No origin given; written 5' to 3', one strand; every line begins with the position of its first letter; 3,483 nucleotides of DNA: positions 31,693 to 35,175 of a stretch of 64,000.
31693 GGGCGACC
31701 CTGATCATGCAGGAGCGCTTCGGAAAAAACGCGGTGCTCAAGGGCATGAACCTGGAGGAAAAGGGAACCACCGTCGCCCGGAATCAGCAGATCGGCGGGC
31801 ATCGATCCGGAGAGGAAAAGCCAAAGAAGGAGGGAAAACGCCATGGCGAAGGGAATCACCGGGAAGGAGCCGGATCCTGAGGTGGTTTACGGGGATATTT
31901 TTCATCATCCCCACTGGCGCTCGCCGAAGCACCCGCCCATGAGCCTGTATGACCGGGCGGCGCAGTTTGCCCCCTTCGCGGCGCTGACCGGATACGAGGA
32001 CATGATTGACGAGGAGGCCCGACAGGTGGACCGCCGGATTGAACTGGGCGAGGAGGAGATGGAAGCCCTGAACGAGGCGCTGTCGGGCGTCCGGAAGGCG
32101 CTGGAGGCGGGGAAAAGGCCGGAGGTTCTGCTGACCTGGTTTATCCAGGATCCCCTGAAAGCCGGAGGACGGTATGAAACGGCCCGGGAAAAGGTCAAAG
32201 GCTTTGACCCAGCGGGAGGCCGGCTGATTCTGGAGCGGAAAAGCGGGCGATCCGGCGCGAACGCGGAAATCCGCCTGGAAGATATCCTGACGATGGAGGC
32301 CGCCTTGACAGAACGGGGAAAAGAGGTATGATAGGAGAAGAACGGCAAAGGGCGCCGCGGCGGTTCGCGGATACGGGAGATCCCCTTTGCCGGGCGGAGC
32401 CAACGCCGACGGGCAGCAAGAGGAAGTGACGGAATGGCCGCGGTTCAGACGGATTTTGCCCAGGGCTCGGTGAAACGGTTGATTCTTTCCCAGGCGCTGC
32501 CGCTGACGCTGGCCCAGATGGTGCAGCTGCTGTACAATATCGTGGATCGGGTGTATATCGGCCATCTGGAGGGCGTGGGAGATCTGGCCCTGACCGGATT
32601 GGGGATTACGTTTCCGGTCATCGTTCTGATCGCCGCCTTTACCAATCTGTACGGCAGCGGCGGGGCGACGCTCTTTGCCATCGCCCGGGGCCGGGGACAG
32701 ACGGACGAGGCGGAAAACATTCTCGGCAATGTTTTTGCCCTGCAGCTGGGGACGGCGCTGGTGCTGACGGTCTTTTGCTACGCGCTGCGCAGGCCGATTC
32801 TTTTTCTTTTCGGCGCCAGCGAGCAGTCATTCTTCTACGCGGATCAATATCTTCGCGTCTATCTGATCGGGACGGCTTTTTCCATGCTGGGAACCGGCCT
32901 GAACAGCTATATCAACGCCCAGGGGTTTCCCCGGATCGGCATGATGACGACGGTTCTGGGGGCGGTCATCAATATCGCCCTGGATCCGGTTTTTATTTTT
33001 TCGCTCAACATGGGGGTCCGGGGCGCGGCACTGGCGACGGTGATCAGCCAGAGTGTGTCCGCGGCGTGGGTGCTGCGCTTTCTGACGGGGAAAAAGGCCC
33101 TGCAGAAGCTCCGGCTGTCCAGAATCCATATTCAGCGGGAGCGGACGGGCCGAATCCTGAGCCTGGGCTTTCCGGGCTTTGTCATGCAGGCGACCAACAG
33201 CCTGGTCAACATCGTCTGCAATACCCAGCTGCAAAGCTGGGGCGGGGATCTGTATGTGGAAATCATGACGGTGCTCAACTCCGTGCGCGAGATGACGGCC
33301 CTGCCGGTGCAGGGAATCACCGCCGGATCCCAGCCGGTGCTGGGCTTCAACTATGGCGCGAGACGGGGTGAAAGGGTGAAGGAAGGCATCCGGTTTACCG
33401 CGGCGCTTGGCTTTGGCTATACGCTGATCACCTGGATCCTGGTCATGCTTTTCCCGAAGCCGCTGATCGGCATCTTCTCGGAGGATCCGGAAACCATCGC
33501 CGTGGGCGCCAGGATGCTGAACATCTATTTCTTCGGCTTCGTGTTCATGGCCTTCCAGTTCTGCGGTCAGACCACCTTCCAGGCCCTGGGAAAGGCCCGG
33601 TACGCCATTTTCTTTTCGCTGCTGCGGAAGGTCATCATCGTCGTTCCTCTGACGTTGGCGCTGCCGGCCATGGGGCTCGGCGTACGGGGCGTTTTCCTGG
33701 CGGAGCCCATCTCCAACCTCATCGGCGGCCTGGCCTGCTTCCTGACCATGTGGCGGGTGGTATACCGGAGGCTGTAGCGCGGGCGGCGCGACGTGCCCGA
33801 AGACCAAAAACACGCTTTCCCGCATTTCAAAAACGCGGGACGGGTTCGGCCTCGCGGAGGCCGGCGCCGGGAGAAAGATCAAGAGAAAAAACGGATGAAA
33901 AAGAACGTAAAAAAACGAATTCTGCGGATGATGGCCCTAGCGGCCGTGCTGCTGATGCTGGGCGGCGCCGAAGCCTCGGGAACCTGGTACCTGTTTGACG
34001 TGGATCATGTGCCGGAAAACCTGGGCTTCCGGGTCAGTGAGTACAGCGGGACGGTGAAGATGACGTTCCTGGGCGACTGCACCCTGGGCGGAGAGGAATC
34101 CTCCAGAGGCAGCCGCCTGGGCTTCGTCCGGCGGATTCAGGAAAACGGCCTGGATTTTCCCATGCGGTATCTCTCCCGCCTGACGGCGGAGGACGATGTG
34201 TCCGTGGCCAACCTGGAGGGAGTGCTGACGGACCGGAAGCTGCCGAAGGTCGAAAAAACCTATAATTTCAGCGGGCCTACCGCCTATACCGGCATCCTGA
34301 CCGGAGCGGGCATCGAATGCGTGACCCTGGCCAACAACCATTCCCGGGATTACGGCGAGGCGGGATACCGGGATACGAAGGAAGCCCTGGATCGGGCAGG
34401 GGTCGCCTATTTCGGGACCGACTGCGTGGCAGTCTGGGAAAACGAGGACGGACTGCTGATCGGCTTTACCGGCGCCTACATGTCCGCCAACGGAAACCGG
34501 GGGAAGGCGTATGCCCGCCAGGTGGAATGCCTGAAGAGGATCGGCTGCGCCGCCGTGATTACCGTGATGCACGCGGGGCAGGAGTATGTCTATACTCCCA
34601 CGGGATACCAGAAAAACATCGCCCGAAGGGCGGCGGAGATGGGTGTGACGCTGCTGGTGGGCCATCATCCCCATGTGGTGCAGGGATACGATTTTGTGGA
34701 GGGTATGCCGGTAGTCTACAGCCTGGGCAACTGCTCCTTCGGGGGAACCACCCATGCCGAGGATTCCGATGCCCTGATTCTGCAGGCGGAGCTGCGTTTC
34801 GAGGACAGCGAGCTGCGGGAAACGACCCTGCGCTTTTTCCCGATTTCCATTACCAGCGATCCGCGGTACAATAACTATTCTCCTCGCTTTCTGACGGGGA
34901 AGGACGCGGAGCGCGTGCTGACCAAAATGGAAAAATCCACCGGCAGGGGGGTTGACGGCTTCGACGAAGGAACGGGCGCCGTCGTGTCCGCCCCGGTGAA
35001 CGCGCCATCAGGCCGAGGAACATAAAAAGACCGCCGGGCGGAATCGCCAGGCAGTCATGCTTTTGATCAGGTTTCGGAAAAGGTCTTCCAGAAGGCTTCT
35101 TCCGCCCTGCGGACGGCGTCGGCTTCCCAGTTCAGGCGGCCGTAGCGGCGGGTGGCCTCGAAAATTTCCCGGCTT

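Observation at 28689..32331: Self-regulated mutagenesis cassette with a readable operator: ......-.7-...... occurs twice at the promoter of an HTH-S24 repressor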

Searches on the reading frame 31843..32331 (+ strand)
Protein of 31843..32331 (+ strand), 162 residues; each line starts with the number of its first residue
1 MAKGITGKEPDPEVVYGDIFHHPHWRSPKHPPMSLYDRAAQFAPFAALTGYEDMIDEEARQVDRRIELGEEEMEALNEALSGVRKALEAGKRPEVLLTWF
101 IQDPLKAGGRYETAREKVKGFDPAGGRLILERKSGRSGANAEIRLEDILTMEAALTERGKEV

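Call 4: search_protein_families(library=pfam, proteins=[window:31843-32331:+], max_evalue=0.01)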
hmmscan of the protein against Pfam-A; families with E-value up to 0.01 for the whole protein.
window:31843-32331:+ (162 aa): 0 families

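Call 7: search_protein_families(library=ncbifam, proteins=[window:31843-32331:+], max_evalue=1)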
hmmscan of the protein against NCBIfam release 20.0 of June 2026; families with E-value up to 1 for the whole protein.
window:31843-32331:+ (162 aa): 0 families

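Call 8: search_protein_families(library=pfam, proteins=[window:31843-32331:+], max_evalue=10)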
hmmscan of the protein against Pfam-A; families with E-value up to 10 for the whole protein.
window:31843-32331:+ (162 aa): 1 family
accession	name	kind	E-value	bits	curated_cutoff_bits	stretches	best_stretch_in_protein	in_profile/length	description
PF08938.16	HBS1_N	-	0.12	13.2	26.4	1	53-91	2-41/78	HBS1 N-terminus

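Call 32: search_protein_families(library=pfam, alignment_id=A2, max_evalue=1)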
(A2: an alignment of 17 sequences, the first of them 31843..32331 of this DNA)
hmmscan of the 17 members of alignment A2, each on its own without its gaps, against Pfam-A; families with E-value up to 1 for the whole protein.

A. member 1, window:31843-32331:+ (162 aa): 1 family
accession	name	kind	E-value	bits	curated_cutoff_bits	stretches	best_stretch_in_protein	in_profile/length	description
PF08938.16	HBS1_N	-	0.12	13.2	26.4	1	53-91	2-41/78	HBS1 N-terminus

B. families by the number of members that match (of 17 scanned): 9 families
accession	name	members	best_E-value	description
PF08863.15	YolD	6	0.00034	YolD-like protein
PF08938.16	HBS1_N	2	0.12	HBS1 N-terminus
PF16940.10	Tic110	1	0.017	Chloroplast envelope transporter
PF25615.1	PhiKZ_gp85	1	0.043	Bacteriophage PhiKZ vertex-binding protein gp85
PF05121.17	GvpK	1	0.046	Gas vesicle protein K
PF15934.10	Yuri_gagarin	1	0.082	Yuri gagarin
PF00246.29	Peptidase_M14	1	0.084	Zinc carboxypeptidase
PF16476.10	DUF5053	1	0.11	Domain of unknown function (DUF5053)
PF22988.2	PWWP_KDM3B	1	0.13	Lysine-specific demethylase 3B, PWWP domain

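Call 33: search_solved_structures(query=A2, max_evalue=10)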
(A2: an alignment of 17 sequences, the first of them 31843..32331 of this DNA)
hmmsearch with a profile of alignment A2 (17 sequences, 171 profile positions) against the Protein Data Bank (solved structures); distinct sequences matched with E-value up to 10: 9.
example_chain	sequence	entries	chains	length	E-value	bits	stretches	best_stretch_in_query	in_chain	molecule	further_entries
7sq4_A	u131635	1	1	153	0.11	15.3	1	68-108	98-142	Designed trefoil knot protein, variant 2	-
8bda_E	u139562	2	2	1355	0.2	14.5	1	51-145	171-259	Intraflagellar transport protein 139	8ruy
7sq3_A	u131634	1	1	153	0.48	13.2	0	68-108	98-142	Designed trefoil knot protein, variant 1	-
7olc_LI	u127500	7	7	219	0.51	13.1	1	105-161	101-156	60S ribosomal protein L10-like protein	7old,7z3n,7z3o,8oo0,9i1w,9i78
2q8p_A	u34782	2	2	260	0.57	13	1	47-125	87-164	Iron-regulated surface determinant E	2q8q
2okf_A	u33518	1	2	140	0.97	12.2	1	88-143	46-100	FdxN element excision controlling factor protein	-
7uwy_A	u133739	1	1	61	1.2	11.9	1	124-161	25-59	De novo designed small beta-barrel protein 29_bp_sh3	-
5hyt_A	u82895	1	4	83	2.8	10.7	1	50-84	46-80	Precursor to Protein Sir22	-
7sq5_A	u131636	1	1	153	3.6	10.4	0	68-108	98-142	Designed trefoil knot protein, variant 3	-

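Call 42: find_homologous_proteins(query=window:31843-32331:+)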
Query window:31843-32331:+ (162 aa): 3011 proteins with E <= 0.001 among 3362 candidates; the best 120 are listed.
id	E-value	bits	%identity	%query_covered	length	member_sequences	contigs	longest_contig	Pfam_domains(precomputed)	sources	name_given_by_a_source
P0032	1.5e-100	352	99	100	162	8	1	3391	-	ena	-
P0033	9.8e-61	222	69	94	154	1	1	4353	-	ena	-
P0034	5.1e-58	214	68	93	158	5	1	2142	-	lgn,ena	-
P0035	1.2e-57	212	66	92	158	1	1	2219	-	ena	-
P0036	1.7e-56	209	64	93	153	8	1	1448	-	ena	-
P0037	2.3e-56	208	64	92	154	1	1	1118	-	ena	-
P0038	2.5e-56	208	64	94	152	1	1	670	-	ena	-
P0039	1.1e-55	206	63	94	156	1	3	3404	-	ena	-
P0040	1.3e-55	206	64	93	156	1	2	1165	-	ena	-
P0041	1.3e-55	206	64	93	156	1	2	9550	-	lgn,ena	-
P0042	1.6e-55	206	64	92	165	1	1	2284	-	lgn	-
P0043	2.0e-55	205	62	93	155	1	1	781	-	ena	-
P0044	2.4e-55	205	63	94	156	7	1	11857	-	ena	-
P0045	3.4e-55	204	60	95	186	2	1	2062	-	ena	-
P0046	3.4e-55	204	62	93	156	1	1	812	-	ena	-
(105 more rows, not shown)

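Call 59: predict_structure(alignment_id=A4)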
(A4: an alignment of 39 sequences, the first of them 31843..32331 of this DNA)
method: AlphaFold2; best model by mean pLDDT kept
length: 162 residues; sequences in the alignment: 39
mean_pLDDT: 71.0   pTM: 0.52
mean pLDDT of the five models: 71.0, 70.3, 69.8, 69.3, 68.5
residues with pLDDT >= 90: 8; 70-90: 84; 50-70: 42; < 50: 28
segments of 3 or more residues with pLDDT < 50: 1-7, 48-58, 155-162
pLDDT, mean of each block of 10 residues (from residue 1): 43 65 65 58 49 43 77 84 88 88 84 88 86 83 88 53 30
secondary structure, 60 per line:
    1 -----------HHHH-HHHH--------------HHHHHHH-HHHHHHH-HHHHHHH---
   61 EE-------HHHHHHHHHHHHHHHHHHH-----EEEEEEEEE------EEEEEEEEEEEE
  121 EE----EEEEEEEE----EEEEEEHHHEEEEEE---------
elements in order: H12-15 H17-20 H35-41 H43-49 H51-57 H70-88 E94-102 E109-122 E127-134 E139-144 E148-153

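Call 62: fold_search(model_id=the predicted structure, library=pdb)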
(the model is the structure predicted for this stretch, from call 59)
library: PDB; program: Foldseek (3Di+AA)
matches with E <= 10: 631; with E <= 0.001: 0
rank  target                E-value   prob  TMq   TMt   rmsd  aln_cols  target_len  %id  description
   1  5m0r_F                2.7e-02  0.63  0.24  0.16  21.1       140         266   13  Cryo-EM reconstruction of the maedi-visna virus (MVV) strand transfer complex (released 2017-01-18)
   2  9g6k_Lp               6.1e-02  0.41  0.24  0.12  23.7       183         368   10  LSU structure derived from the LSU sample of the mitoribosome from T. gondii. (released 2024-12-11)
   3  9i5v_S                6.4e-02  0.95  0.26  0.34   4.8        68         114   16  70S P. gingivalis ribosome erm-delta-porN strain (released 2025-08-20)
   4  9i5t_S                6.8e-02  0.98  0.28  0.37   4.2        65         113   15  50S subunit of P. gingivalis ribosome with Lefamulin (released 2025-08-20)
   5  7zpp_N                8.6e-02  0.57  0.28  0.18  22.4       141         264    9  Cryo-EM structure of the MVV CSC intasome at 4.5A resolution (released 2022-05-11)
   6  1y96_B                9.1e-02  0.77  0.25  0.43   9.9        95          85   18  crystal structure of the Gemin6/Gemin7 heterodimer from the human SMN complex (released 2005-06-21)
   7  8uu4_R                1.0e-01  0.97  0.28  0.39   4.0        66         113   14  Cryo-EM structure of the Listeria innocua 70S ribosome in complex with HPF (structure I-A) (released 2024-02-28)
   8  8uua_R                1.0e-01  0.96  0.29  0.43   5.1        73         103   16  Cryo-EM structure of the Listeria innocua 50S ribosomal subunit in complex with HflXr (structure III) (released 2024-02-28)
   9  7t8k_B                1.1e-01  0.51  0.31  0.20  16.1       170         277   12  BrxR from Acinetobacter BREX type I phage restriction system bound to DNA (released 2022-05-18)
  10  4wq1_B8               1.1e-01  0.80  0.28  0.33  13.3       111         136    7  Complex of 70S ribosome with tRNA-Tyr and mRNA with C-A mismatch in the first position in the A-site. (released 2015-06-10)
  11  7tb5                  1.1e-01  0.69  0.30  0.20  14.3       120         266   13  Structure of P. aeruginosa PA17 CapW (released 2022-01-19)
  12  9i05_Al               1.2e-01  0.33  0.25  0.12  22.6       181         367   10  Cryo-EM structure of the large subunit of the mitochondrial ribosome from Toxoplasma gondii (released 2025-06-11)
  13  7jil_P                1.4e-01  0.93  0.27  0.37   4.3        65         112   12  70S ribosome Flavobacterium johnsoniae (released 2020-12-02)
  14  5el6_B8               1.4e-01  0.92  0.27  0.32   4.2        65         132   11  Structure of T. thermophilus 70S ribosome complex with mRNA and tRNALys in the A-site with a U-U mismatch in the firs (released 2016-01-27)
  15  7zpp_A                1.4e-01  0.30  0.24  0.15  19.0       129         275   13  Cryo-EM structure of the MVV CSC intasome at 4.5A resolution (released 2022-05-11)
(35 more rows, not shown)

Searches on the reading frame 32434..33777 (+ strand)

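Call 4: search_protein_families(library=pfam, proteins=[window:32434-33777:+], max_evalue=0.01)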
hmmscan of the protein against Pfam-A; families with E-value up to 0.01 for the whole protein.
window:32434-33777:+ (447 aa): 1 family
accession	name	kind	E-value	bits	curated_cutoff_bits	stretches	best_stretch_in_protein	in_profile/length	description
PF01554.23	MatE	-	2.8e-44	151.1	24.9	2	247-406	1-158/161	MatE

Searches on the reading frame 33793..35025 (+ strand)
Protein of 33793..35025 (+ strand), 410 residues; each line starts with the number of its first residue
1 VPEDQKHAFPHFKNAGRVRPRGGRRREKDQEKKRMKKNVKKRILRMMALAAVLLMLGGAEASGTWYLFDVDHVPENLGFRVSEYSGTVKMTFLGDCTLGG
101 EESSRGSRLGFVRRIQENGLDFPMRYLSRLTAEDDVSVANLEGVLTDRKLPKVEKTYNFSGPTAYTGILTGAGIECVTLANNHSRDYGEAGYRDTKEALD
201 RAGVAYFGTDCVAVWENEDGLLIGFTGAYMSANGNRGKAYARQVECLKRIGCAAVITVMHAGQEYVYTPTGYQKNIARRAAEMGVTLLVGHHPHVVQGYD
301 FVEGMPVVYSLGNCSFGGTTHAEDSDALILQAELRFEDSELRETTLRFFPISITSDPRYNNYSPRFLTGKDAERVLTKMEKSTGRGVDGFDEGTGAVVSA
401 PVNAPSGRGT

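Call 97: search_protein_families(library=pfam, proteins=[window:33793-35025:+], max_evalue=0.001)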
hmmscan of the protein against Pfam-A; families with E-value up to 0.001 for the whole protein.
window:33793-35025:+ (410 aa): 1 family
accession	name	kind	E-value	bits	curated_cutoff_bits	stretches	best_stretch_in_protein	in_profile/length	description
PF09587.15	PGA_cap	-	1.6e-44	152.7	27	2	237-315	175-252/255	Bacterial capsule synthesis protein PGA_cap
